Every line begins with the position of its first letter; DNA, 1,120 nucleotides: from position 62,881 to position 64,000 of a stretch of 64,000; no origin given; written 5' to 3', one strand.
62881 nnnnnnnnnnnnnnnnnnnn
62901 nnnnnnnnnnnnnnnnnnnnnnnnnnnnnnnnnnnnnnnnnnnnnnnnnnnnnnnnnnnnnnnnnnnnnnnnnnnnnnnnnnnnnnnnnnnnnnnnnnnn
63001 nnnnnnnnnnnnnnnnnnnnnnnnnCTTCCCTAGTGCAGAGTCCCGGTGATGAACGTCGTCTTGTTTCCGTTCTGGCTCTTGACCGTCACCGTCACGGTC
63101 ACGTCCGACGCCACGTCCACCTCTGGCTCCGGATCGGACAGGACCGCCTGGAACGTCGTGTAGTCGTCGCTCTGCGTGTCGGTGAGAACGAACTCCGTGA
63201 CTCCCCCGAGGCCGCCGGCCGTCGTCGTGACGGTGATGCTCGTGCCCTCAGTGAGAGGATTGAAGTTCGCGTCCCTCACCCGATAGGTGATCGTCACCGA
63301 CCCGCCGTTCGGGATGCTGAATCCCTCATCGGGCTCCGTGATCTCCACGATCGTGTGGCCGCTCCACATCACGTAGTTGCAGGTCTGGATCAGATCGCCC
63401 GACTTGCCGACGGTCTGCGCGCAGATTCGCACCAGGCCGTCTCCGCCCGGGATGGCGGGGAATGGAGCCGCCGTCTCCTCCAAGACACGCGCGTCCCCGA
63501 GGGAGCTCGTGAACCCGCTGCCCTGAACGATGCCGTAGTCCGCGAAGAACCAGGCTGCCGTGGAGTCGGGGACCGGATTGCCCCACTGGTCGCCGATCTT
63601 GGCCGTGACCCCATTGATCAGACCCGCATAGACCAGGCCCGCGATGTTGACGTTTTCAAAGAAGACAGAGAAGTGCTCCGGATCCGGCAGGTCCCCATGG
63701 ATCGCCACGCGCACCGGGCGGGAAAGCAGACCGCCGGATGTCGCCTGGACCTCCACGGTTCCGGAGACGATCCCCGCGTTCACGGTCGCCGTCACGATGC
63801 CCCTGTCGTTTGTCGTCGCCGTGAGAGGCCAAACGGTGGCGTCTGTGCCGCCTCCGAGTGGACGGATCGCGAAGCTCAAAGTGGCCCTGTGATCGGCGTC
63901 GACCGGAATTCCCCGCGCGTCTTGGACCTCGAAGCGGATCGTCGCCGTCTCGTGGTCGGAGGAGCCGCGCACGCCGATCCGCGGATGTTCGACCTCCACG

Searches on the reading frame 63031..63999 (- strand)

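Call 15: search_protein_families(library=pfam, proteins=[window:63031-63999:-], max_evalue=0.01)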
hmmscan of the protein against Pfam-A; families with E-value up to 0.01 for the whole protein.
window:63031-63999:- (322 aa): 2 families
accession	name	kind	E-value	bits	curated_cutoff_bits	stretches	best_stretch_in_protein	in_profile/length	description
PF09134.16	Invasin_D3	-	5.1e-11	43.4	33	1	15-91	18-85/98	Invasin, domain 3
PF02369.22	Big_1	-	1.8e-05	25.2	34.9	0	17-97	17-89/93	Bacterial Ig-like domain (group 1)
